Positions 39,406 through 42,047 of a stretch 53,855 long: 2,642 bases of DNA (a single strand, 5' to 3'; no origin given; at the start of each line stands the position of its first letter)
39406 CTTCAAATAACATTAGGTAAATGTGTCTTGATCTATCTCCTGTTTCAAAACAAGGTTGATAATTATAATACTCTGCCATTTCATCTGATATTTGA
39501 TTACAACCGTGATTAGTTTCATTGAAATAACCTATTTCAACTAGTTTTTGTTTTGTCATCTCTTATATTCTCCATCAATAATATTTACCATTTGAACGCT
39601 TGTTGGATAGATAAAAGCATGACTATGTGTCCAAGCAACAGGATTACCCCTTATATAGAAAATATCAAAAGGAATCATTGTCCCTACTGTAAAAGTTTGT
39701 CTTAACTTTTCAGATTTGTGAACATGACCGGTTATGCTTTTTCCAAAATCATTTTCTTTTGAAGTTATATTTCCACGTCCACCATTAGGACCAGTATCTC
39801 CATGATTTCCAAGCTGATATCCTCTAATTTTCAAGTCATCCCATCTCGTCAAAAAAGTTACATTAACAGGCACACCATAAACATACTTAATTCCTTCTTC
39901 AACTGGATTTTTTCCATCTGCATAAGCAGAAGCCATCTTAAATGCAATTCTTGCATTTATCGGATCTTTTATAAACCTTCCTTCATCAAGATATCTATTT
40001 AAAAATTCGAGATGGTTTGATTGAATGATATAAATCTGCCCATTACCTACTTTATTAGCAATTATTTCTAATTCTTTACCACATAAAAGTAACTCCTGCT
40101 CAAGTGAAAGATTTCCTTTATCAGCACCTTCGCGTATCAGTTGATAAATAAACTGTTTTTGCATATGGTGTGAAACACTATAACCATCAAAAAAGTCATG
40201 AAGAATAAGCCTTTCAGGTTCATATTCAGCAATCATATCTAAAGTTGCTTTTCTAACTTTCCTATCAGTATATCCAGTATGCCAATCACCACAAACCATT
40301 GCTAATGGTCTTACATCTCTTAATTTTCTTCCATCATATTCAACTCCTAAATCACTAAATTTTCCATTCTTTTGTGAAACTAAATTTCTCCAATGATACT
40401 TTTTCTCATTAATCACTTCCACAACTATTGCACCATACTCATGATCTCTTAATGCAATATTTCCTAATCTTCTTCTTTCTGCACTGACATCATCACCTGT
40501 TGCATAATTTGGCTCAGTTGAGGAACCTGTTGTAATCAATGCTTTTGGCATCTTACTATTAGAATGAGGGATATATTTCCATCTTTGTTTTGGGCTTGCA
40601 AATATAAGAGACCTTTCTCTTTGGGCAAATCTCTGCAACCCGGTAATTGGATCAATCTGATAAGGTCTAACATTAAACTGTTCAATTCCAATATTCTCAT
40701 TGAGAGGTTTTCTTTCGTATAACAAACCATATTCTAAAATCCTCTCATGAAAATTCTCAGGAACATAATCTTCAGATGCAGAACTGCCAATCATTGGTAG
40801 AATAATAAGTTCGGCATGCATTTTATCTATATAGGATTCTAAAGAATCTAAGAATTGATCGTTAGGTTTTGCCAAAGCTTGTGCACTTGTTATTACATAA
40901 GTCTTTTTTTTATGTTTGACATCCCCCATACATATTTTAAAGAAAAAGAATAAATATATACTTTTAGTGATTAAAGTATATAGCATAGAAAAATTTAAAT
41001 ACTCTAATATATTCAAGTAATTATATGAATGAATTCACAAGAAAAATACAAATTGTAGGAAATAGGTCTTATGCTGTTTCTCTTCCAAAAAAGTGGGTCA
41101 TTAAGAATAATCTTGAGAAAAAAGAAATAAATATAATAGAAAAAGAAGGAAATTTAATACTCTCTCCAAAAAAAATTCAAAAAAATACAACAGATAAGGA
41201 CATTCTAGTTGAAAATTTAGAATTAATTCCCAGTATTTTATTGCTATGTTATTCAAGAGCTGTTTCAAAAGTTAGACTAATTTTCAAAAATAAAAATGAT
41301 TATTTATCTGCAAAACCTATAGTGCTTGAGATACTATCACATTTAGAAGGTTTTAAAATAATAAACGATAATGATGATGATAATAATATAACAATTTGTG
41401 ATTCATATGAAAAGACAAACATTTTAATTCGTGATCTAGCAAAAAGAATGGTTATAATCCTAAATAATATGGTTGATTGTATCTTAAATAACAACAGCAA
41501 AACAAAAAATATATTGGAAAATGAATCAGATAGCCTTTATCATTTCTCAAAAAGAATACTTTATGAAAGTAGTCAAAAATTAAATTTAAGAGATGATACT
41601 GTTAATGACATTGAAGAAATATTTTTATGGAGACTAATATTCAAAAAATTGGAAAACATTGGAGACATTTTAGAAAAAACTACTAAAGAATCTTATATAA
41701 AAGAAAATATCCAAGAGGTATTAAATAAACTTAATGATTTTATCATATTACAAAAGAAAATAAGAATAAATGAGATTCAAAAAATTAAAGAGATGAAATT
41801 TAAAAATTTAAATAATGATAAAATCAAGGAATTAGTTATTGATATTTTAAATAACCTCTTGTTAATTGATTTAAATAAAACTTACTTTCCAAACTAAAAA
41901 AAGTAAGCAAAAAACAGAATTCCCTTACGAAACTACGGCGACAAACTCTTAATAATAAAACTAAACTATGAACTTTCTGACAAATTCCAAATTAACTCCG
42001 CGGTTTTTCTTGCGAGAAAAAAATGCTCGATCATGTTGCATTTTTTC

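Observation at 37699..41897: Compositionally distinct four-gene cassette with a divergent AbrB-PhoU regulator: candidate undescribed system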

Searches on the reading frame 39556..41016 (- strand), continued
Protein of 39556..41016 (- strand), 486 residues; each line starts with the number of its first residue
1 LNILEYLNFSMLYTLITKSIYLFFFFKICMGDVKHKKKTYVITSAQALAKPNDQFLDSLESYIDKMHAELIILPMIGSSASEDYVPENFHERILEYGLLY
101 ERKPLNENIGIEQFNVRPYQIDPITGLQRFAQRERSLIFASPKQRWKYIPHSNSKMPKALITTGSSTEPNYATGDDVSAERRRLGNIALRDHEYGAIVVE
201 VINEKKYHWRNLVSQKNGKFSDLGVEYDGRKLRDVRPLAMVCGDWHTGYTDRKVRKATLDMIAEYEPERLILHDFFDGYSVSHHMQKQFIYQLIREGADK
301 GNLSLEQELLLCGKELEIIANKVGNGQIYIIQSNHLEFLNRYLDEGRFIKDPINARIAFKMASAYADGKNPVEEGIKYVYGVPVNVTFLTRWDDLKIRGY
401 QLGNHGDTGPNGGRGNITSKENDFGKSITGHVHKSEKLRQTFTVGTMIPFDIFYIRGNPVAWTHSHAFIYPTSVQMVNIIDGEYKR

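Call 69: fold_search(model_id=the predicted structure, library=pdb)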
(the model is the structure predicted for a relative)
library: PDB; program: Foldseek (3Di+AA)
matches with E <= 10: 1005; with E <= 0.001: 0
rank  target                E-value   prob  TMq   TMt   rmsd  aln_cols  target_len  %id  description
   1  9a6c_B                2.9e-03  0.51  0.22  0.21  17.3       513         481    7  Integrative model of YYDD-YYDB by crosslinking MS and deep learning (released 2024-09-18)
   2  2yvt                  3.1e-03  0.97  0.26  0.41   9.0       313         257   12  Crystal structure of aq_1956 (released 2007-10-16)
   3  3qfm_A                5.2e-03  0.93  0.23  0.36   8.1       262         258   11  Crystal structure of Streptococcal asymmetric Ap4A hydrolase and phosphodiesterase Spr1479/SapH (released 2011-08-24)
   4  4n0r_B                5.9e-03  0.33  0.16  0.15  21.5       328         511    9  Crystal structure of a putative glycoside hydrolase (BVU_0362) from Bacteroides vulgatus ATCC 8482 at 1.80 A resolutio (released 2013-10-23)
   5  3qfm_B                7.0e-03  0.90  0.22  0.37   8.2       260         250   10  Crystal structure of Streptococcal asymmetric Ap4A hydrolase and phosphodiesterase Spr1479/SapH (released 2011-08-24)
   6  4n0r_A                7.4e-03  0.30  0.16  0.15  21.6       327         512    9  Crystal structure of a putative glycoside hydrolase (BVU_0362) from Bacteroides vulgatus ATCC 8482 at 1.80 A resolutio (released 2013-10-23)
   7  9iqq_B                1.5e-02  0.11  0.12  0.11  23.9       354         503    8  Crystal structure of PKM2 in complex with a natural activator (released 2025-11-19)
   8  8g99_B                2.1e-02  0.16  0.19  0.20  21.6       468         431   11  Partial auto-inhibitory complex of Xenopus laevis DNA polymerase alpha-primase (released 2023-04-12)
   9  4y97_E                3.4e-02  0.38  0.13  0.14  14.7       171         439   16  Crystal Structure of human Pol alpha B-subunit in complex with C-terminal domain of catalytic subunit (released 2015-04-15)
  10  4y97_C                3.4e-02  0.38  0.14  0.14  14.7       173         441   17  Crystal Structure of human Pol alpha B-subunit in complex with C-terminal domain of catalytic subunit (released 2015-04-15)
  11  5oq3                  3.6e-02  0.11  0.11  0.13  20.5       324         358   13  High resolution structure of the functional region of Cwp19 from Clostridium difficile (released 2017-11-01)
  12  6r9v                  4.3e-02  0.41  0.11  0.13  11.4       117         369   16  Crystal structure of Pediococcus acidilactici lactate oxidase A94G mutant (released 2020-02-12)
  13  4y97_G                4.8e-02  0.33  0.14  0.14  14.7       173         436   17  Crystal Structure of human Pol alpha B-subunit in complex with C-terminal domain of catalytic subunit (released 2015-04-15)
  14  8a8e_A                5.4e-02  0.38  0.16  0.22   8.7       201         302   13  PPSA C terminal octahedral structure (released 2023-07-05)
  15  1jpm_A                5.4e-02  0.12  0.11  0.14  16.1       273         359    8  L-Ala-D/L-Glu Epimerase (released 2001-12-21)
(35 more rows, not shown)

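Call 73: search_protein_families(library=pfam, proteins=[L006:3172-3744:+, L006:3855-4457:+], max_evalue=0.1)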
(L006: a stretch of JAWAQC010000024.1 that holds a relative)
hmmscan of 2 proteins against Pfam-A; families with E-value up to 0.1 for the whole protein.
L006:3172-3744:+ (190 aa): 1 family
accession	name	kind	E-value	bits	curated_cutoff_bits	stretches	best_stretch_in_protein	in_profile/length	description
PF23211.1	LRR_LRWD1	-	0.07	13.3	28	1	58-111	112-161/190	Leucine-rich repeat and WD repeat-containing protein 1, LRR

L006:3855-4457:+ (200 aa): 1 family
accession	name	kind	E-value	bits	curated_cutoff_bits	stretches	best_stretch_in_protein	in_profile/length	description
PF22299.1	BRISC_FAM175B_helical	-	0.06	13.5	27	0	100-131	7-38/62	BRISC complex subunit FAM175B, helical domain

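Call 74: fold_search(model_id=the predicted structure, library=viral)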
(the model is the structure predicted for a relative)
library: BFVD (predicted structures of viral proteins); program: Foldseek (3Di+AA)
matches with E <= 10: 421; with E <= 0.001: 22
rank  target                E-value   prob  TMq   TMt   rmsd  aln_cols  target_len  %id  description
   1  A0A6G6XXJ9            5.0e-47  1.00  0.92  0.70   2.2       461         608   34  (no name in the UniProt tables at hand)
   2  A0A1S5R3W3            2.2e-37  1.00  0.88  0.76   2.4       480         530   23  Uncharacterized protein [Pseudomonas phage pf16]
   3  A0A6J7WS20            3.1e-19  1.00  0.64  0.59   6.9       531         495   14  Uncharacterized protein [uncultured Caudovirales phage]
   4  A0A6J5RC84            7.7e-10  1.00  0.39  0.42  24.8       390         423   15  MPP_superfamily domain containing protein [uncultured Caudovirales phage]
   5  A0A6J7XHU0            1.3e-08  1.00  0.40  0.50   4.5       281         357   15  Calcineurin-like phosphoesterase domain, ApaH type [uncultured Caudovirales phage]
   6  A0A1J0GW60            2.2e-08  1.00  0.41  0.47   4.6       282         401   15  Metallo-dependent phosphatase domain protein [Streptomyces phage BRock]
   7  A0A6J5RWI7            5.6e-08  1.00  0.38  0.43  25.4       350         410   13  Calcineurin-like phosphoesterase domain-containing protein [uncultured Caudovirales phage]
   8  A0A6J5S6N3            1.0e-07  1.00  0.39  0.61   5.4       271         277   16  Calcineurin-like phosphoesterase domain, ApaH type [uncultured Caudovirales phage]
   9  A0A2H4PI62            1.4e-07  1.00  0.37  0.64   5.9       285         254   15  Metallophosphoesterase [Streptomyces phage WRightOn]
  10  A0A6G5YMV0            4.1e-07  1.00  0.35  0.49   6.1       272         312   16  (no name in the UniProt tables at hand)
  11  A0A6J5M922            6.9e-07  1.00  0.40  0.58   4.7       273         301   15  Calcineurin-like phosphoesterase domain, lpxH type [uncultured Caudovirales phage]
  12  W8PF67                1.0e-06  1.00  0.37  0.38   6.6       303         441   14  Putative metallophosphatase [Microbacterium phage vB_MoxS-ISF9]
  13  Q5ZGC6                6.8e-06  1.00  0.35  0.41   5.5       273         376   15  (no name in the UniProt tables at hand)
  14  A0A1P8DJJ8            8.1e-06  1.00  0.28  0.38   7.7       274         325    8  (no name in the UniProt tables at hand)
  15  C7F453                1.1e-05  1.00  0.33  0.38   6.0       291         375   14  (no name in the UniProt tables at hand)
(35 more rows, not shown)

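Call 75: search_protein_families(library=phrogs, proteins=[L014:1591-2019:+, L014:2016-2603:+, L014:2600-3217:+, L014:4342-4716:+, L014:4718-5077:+], max_evalue=0.05)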
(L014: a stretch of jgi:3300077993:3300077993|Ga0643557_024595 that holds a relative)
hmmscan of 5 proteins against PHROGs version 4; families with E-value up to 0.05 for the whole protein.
L014:1591-2019:+ (142 aa): 0 families

L014:2016-2603:+ (195 aa): 0 families

L014:2600-3217:+ (205 aa): 0 families

L014:4342-4716:+ (124 aa): 1 family
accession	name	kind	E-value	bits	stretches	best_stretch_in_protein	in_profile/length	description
phrog_3467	-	unknown function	0.031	15.6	1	17-70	51-106/113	-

L014:4718-5077:+ (120 aa): 1 family
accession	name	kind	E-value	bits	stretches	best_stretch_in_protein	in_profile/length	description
phrog_12347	-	unknown function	0.0039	18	1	51-87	4-39/66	-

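Call 76: search_protein_families(library=padloc, proteins=[L014:1591-2019:+, L014:2016-2603:+, L014:2600-3217:+, L014:4342-4716:+, L014:4718-5077:+], max_evalue=0.05)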
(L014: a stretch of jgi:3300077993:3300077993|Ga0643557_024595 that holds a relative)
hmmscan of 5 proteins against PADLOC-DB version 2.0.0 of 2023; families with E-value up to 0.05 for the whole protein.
L014:1591-2019:+ (142 aa): 0 families

L014:2016-2603:+ (195 aa): 0 families

L014:2600-3217:+ (205 aa): 0 families

L014:4342-4716:+ (124 aa): 0 families

L014:4718-5077:+ (120 aa): 0 families

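Call 107: get_annotated_region(hit=H12, flank=3500)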
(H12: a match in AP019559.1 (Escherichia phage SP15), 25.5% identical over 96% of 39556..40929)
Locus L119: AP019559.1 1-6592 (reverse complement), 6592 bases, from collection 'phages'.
description: Escherichia phage SP15 DNA, complete genome.
organism: Escherichia phage SP15 (NCBI taxid 2184265)
taxonomy: Viruses; Duplodnaviria; Heunggongvirae; Uroviricota; Caudoviricetes; Demerecviridae; Markadamsvirinae; Tequintavirus; Tequintavirus SP15
host: Escherichia coli O157:H7; source: waste water treatment; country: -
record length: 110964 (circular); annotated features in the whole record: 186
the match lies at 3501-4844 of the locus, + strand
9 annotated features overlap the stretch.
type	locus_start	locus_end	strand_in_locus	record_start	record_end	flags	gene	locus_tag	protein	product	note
CDS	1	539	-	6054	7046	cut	-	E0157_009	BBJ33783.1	hypothetical protein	-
CDS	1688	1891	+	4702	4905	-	-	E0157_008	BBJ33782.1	hypothetical protein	-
CDS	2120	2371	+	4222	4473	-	-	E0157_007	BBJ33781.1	hypothetical protein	-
CDS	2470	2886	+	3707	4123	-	-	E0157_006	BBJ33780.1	DNA binding protein A2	-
CDS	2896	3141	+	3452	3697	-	-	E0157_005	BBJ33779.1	hypothetical protein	-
CDS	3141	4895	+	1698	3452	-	-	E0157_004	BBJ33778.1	DNA transfer protein A1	-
CDS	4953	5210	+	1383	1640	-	-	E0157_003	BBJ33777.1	hypothetical protein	-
CDS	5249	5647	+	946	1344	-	-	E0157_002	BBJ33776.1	hypothetical protein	-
CDS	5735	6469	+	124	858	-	-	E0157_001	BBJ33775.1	deoxynucleoside-5'-monophosphatase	-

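Call 108: get_annotated_region(hit=H1, flank=4000)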
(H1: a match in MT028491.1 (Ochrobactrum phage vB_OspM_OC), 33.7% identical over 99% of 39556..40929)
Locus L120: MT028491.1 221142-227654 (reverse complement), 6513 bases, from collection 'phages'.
description: Ochrobactrum phage vB_OspM_OC, complete genome.
organism: Ochrobactrum phage vB_OspM_OC (NCBI taxid 2712956)
taxonomy: Viruses; Duplodnaviria; Heunggongvirae; Uroviricota; Caudoviricetes; Kyanoviridae
host: Ochrobactrum sp. POC9; source: sewage; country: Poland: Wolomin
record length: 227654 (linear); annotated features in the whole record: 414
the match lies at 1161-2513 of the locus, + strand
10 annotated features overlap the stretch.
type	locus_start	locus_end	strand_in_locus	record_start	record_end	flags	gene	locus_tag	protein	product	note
CDS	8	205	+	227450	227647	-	-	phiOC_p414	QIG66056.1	hypothetical protein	-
CDS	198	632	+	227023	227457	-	-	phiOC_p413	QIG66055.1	ImmA/IrrE family metallopeptidase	-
CDS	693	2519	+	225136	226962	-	-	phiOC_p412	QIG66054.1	metallophosphatase domain-containing protein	-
CDS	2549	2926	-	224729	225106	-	-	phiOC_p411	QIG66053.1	hypothetical protein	-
CDS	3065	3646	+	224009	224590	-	-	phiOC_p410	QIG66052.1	putative rIII lysis inhibition accessory protein, rapid lysis phenotype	-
CDS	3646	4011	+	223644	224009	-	-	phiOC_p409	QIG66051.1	hypothetical protein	-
CDS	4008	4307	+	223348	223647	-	-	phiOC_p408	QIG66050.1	hypothetical protein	-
CDS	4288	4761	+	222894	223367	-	-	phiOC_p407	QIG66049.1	RNA 2',3'-cyclic phosphodiesterase/2'-5' RNA ligase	based on HHpred similarities to Enzyme, 2H phosphoesterase/ligase, hydrolase, 2'-5' RNA ligase LigT; 1IUH_A 2'-5' RNA ...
CDS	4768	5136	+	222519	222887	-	-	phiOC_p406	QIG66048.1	hypothetical protein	-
CDS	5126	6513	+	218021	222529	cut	-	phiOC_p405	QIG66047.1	poly [ADP-ribose] polymerase 1 domain-like protein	Poly [ADP-ribose] polymerase 1 domain-like in C terminus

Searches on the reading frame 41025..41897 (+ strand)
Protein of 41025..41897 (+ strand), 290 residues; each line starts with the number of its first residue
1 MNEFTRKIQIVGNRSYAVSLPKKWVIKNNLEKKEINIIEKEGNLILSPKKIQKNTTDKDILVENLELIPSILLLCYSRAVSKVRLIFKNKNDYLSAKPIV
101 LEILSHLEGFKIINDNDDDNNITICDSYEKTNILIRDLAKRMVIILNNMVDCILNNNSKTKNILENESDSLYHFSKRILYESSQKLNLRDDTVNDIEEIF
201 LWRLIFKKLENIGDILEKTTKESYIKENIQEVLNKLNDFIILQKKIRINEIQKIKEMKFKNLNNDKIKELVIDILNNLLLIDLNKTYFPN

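Call 3: search_protein_families(library=pfam, proteins=[window:41025-41897:+], max_evalue=1)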
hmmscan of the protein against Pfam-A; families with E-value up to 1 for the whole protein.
window:41025-41897:+ (290 aa): 2 families
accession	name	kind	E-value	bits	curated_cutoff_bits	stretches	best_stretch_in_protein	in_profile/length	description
PF04014.23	MazE_antitoxin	-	3.8e-07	30.4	24.7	1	12-50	4-44/48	Antidote-toxin recognition MazE, bacterial antitoxin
PF01895.24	PhoU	-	0.011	16.5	23.5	1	136-218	2-84/89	PhoU domain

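Call 4: search_protein_families(library=ncbifam, proteins=[window:41025-41897:+], max_evalue=1)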
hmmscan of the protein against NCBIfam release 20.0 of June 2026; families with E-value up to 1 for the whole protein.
window:41025-41897:+ (290 aa): 2 families
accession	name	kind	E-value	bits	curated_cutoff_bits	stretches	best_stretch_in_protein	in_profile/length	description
NF047862.1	VapBLeptosp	equivalog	0.039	14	100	1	13-52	10-45/76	type II toxin-antitoxin system antitoxin VapB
NF041924.1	QatB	equivalog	0.66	9.9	100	0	187-276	93-176/179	Qat anti-phage system associated protein QatB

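Call 5: search_protein_families(library=phrogs, proteins=[window:41025-41897:+], max_evalue=0.1)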
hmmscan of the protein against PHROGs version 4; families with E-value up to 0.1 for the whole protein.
window:41025-41897:+ (290 aa): 0 families

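Call 6: search_protein_families(library=padloc, proteins=[window:41025-41897:+], max_evalue=0.1)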
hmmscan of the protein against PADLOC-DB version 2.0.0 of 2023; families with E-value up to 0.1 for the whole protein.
window:41025-41897:+ (290 aa): 1 family
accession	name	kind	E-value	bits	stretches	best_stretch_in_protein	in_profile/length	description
PDLC04440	PDC-M13B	-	0.02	13.1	1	157-181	37-61/81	-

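Call 85: search_solved_structures(query=A5, max_evalue=1, show_alignments=1)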
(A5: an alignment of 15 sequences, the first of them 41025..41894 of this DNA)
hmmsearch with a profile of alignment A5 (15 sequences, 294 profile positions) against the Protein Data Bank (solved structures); distinct sequences matched with E-value up to 1: 1.
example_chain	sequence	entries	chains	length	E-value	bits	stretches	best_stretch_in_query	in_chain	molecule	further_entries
2bju_A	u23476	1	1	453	0.024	17.2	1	148-248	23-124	PLASMEPSIN II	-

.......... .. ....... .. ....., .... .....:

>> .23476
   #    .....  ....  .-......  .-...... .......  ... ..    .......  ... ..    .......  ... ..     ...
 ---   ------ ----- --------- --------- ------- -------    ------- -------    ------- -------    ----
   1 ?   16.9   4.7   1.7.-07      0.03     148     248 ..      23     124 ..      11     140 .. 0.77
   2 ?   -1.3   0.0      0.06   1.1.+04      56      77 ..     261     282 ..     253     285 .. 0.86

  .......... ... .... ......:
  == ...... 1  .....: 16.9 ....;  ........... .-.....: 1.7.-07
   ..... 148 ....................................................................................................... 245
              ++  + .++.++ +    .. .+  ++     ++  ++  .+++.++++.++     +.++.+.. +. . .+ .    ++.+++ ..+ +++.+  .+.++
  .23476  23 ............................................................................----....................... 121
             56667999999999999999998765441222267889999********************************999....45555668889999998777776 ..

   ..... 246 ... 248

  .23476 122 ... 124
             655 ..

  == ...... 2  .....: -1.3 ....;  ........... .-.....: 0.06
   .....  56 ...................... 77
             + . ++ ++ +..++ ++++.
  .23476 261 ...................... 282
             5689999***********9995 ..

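Call 86: search_protein_families(library=pfam, alignment_id=A5, max_evalue=0.01)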
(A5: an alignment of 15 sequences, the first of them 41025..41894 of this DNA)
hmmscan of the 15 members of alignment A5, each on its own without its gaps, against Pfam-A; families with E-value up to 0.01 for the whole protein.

A. member 1, window:41025-41894:+ (290 aa): 1 family
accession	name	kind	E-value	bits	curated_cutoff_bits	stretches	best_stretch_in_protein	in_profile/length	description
PF04014.23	MazE_antitoxin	-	3.8e-07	30.4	24.7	1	12-50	4-44/48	Antidote-toxin recognition MazE, bacterial antitoxin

B. families by the number of members that match (of 15 scanned): 2 families
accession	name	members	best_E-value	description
PF04014.23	MazE_antitoxin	15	3.3e-12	Antidote-toxin recognition MazE, bacterial antitoxin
PF01895.24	PhoU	7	4.6e-05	PhoU domain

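Call 115: search_dna_similar(query=window:41025-41894:+, collection=phages, mode=protein, max_evalue=0.001, max_rows=10)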
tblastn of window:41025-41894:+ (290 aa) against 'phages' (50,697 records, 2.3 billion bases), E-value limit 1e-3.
No match.

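Call 117: find_related_loci(query=A5, collection=viral_contigs, flank=6000)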
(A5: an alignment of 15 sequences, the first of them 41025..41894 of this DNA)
Query A5 (290 aa) in viral_contigs; peptide patterns used: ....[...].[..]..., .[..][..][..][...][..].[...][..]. (x = any residue, [..] = any of these).
25 stretches matched a pattern, but none encodes a relative of the query by tblastn (E <= 1e-3).
